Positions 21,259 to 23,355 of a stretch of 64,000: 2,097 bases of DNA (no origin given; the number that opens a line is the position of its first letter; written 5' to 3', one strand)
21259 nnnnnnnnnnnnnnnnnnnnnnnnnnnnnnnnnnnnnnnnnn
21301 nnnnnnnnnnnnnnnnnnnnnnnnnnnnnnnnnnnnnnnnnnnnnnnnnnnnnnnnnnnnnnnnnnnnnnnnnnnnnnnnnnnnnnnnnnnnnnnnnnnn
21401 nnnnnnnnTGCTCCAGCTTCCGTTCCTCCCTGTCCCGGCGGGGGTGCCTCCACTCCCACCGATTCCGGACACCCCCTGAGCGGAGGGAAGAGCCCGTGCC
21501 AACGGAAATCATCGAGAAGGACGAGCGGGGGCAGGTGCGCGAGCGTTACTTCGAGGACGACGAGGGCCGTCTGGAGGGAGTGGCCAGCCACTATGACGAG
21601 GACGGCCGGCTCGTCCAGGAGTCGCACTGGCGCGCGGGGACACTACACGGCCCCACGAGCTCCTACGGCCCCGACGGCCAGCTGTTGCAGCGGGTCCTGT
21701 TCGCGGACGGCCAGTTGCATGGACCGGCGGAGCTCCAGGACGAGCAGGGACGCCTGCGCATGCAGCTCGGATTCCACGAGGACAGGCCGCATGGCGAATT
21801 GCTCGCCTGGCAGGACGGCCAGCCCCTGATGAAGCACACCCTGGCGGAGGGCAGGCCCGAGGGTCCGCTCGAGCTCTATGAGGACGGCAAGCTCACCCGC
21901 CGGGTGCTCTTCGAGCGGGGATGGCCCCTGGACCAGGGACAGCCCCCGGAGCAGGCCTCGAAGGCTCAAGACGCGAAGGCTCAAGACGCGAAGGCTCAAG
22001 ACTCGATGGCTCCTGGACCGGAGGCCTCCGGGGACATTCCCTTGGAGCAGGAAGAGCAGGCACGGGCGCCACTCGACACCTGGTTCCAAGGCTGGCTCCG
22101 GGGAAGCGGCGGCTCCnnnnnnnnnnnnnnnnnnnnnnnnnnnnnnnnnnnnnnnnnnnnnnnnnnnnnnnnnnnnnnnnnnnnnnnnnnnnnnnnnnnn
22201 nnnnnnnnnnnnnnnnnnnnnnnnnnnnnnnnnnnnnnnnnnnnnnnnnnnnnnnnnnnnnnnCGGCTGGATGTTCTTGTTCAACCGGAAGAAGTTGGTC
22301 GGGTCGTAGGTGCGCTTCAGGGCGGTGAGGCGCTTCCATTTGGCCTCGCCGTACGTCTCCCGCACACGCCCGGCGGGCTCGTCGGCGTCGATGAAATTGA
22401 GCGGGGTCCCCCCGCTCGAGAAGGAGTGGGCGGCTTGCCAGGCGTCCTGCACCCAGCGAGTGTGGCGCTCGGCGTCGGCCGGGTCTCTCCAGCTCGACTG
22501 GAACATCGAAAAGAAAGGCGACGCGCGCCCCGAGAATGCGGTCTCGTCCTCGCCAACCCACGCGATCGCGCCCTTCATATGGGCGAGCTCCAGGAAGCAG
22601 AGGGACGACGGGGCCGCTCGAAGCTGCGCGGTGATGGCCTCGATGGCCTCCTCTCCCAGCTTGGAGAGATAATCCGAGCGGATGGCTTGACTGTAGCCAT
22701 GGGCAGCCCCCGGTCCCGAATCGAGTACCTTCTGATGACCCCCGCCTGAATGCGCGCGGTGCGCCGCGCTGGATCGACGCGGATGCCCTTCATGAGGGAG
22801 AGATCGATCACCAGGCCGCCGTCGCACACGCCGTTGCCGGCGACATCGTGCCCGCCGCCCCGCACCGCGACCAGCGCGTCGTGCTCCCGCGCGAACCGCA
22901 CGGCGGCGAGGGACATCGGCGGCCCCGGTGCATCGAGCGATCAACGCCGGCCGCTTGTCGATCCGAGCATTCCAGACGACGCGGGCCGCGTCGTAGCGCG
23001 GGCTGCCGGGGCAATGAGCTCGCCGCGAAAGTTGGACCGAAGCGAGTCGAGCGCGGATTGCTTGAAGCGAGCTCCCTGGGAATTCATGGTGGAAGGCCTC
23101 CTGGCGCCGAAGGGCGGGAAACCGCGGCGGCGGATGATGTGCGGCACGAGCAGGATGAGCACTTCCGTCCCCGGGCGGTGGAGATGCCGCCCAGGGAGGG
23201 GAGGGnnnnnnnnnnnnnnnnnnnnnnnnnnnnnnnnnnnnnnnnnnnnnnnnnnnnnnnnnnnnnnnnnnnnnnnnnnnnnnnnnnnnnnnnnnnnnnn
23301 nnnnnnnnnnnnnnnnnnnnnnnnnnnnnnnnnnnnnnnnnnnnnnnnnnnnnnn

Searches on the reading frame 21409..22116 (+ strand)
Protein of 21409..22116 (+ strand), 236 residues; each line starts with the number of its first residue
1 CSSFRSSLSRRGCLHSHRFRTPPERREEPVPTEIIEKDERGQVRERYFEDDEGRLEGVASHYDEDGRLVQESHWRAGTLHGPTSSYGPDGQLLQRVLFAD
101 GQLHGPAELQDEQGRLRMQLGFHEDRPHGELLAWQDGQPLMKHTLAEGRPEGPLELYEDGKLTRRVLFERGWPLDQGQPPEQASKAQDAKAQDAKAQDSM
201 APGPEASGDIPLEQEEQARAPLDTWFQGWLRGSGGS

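Call 6: search_protein_families(library=pfam, proteins=[window:21409-22116:+], max_evalue=0.01)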
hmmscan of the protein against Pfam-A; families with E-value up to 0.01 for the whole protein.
window:21409-22116:+ (236 aa): 1 family
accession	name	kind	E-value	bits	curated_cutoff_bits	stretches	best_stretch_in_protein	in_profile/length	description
PF07661.19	MORN_2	-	2.7e-07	30.5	29.6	0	55-74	1-20/22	MORN repeat variant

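Call 9: search_protein_families(library=ncbifam, proteins=[window:21409-22116:+], max_evalue=0.01)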
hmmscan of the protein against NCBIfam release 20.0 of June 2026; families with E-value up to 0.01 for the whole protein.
window:21409-22116:+ (236 aa): 0 families

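Call 76: search_protein_families(library=padloc, proteins=[window:21496-22116:+], max_evalue=0.01)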
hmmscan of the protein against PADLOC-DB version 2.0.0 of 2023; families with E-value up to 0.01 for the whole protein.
window:21496-22116:+ (207 aa): 0 families

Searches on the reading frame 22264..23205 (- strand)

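Call 6: search_protein_families(library=pfam, proteins=[window:22264-23205:-], max_evalue=0.01)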
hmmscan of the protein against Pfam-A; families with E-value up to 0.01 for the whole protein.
window:22264-23205:- (314 aa): 1 family
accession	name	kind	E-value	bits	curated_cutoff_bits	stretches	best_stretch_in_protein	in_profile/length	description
PF08031.17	BBE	-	1.4e-09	38.2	20.6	1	269-312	3-44/45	Berberine and berberine like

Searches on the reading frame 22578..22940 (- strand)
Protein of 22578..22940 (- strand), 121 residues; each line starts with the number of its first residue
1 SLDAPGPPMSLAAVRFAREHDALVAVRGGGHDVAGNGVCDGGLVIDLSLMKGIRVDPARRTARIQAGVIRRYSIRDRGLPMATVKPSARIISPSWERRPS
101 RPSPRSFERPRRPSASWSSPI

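Call 7: search_protein_families(library=pfam, proteins=[window:22578-22940:-], max_evalue=0.01)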
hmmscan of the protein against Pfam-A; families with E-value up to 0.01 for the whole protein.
window:22578-22940:- (121 aa): 1 family
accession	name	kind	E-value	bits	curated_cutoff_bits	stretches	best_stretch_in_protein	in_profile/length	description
PF01565.28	FAD_binding_4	-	9.9e-14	51.7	26.4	1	12-69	15-73/139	FAD binding domain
